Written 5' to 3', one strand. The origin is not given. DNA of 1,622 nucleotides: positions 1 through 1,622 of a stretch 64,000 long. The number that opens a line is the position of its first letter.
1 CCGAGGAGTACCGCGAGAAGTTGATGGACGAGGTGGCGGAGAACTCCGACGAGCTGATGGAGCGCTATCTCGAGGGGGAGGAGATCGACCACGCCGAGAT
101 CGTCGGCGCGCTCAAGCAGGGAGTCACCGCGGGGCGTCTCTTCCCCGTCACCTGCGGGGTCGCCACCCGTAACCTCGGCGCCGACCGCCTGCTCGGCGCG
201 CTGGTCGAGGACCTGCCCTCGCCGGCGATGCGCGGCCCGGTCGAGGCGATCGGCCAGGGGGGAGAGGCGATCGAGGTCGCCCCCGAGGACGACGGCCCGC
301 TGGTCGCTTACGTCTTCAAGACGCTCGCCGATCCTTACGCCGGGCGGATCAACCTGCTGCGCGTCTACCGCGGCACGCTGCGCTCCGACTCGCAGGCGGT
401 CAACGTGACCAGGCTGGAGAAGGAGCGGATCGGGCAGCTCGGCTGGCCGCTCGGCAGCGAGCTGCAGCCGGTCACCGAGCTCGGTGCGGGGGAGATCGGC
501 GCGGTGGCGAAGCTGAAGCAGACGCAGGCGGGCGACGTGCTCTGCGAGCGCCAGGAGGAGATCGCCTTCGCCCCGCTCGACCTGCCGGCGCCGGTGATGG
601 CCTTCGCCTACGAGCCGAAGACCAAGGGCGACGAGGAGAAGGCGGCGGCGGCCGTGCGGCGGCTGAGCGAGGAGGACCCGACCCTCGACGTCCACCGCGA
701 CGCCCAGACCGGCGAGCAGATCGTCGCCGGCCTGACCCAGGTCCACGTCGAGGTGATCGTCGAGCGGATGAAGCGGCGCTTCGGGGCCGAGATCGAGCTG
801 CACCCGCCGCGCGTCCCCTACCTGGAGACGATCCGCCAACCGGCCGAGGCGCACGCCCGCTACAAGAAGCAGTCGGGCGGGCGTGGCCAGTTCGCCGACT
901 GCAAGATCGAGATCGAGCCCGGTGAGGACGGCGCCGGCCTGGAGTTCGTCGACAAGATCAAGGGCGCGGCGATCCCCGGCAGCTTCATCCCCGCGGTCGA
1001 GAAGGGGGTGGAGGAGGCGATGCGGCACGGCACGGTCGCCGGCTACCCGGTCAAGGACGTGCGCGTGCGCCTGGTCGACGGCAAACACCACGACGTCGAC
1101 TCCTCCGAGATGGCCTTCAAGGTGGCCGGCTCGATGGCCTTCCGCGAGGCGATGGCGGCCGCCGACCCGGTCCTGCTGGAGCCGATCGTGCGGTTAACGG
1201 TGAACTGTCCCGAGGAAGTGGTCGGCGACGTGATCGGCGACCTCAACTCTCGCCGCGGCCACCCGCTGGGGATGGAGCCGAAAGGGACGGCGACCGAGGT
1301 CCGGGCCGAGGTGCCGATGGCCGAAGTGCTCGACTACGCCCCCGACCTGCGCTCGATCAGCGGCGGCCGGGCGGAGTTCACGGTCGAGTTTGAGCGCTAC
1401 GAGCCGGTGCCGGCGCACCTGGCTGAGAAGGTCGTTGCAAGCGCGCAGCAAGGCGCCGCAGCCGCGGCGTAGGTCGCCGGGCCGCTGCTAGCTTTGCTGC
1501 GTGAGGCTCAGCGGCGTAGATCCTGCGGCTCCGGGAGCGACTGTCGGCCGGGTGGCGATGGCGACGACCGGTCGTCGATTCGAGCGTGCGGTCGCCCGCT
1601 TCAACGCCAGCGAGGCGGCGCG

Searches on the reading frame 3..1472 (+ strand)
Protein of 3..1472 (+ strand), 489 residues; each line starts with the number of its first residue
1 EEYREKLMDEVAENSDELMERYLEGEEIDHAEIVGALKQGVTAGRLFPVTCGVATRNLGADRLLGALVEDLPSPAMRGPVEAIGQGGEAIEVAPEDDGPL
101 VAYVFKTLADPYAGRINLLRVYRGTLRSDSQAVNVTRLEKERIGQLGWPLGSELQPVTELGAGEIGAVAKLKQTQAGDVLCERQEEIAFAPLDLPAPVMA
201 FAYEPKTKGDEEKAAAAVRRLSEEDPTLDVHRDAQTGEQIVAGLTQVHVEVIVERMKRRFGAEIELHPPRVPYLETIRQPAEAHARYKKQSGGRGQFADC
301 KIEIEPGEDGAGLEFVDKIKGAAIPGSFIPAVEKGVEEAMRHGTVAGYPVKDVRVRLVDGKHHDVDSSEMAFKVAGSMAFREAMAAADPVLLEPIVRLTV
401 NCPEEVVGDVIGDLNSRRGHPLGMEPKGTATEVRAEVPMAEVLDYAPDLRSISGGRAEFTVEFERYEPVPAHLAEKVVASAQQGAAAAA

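Call 99: search_protein_families(library=pfam, alignment_id=A8, max_evalue=0.0001)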
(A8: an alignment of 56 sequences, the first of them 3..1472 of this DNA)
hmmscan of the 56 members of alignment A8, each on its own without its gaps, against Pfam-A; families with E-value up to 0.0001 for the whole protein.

A. member 1, window:3-1472:+ (489 aa): 5 families
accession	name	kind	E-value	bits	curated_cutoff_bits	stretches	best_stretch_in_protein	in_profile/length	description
PF03764.24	EFG_IV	-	2.9e-46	156.6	24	1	269-387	1-120/121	Elongation factor G, domain IV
PF00679.30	EFG_C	-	4.8e-28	97.5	27.9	1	390-476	1-88/89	Elongation factor G C-terminus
PF14492.12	EFG_III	-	2.3e-24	85.7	27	1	194-267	1-74/75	Elongation Factor G, domain III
PF22042.2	EF-G_D2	-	7.8e-15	55.2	27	1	100-182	2-83/84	Elongation factor G domain 2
PF03144.31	GTP_EFTU_D2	-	3.4e-08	34.2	30.3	1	114-181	1-73/73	Elongation factor Tu domain 2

B. families by the number of members that match (of 56 scanned): 78 families (the first 25 are shown)
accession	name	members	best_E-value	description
PF00067.27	p450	3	1.1e-60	Cytochrome P450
PF00903.31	Glyoxalase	2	1.7e-17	Glyoxalase/Bleomycin resistance protein/Dioxygenase superfamily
PF00440.29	TetR_N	2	2.9e-12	Bacterial regulatory proteins, tetR family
PF08281.18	Sigma70_r4_2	2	1e-08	Sigma-70, region 4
PF13384.12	HTH_23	2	7.7e-07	Homeodomain-like domain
PF18029.7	Glyoxalase_6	2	1.9e-06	Glyoxalase-like domain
PF00202.27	Aminotran_3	1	1.2e-104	Aminotransferase class-III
PF02350.25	Epimerase_2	1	1.3e-100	UDP-N-acetylglucosamine 2-epimerase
PF01960.23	ArgJ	1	4.6e-99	ArgJ family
PF03055.21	RPE65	1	3e-89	Retinal pigment epithelial membrane protein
PF00764.25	Arginosuc_synth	1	3.3e-64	Arginosuccinate synthase N-terminal HUP domain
PF03483.22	B3_4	1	6.5e-64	B3/4 domain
PF17759.6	tRNA_synthFbeta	1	2.4e-61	Phenylalanyl tRNA synthetase beta chain CLM domain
PF22698.1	Semialdhyde_dhC_1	1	6.6e-50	Semialdehyde dehydrogenase, dimerisation domain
PF00587.30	tRNA-synt_2b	1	4.4e-49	tRNA synthetase class II core domain (G, H, P, S and T)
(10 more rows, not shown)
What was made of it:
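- In this window the operon sits in core chromosome beside translation and arginine genes (call 99).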
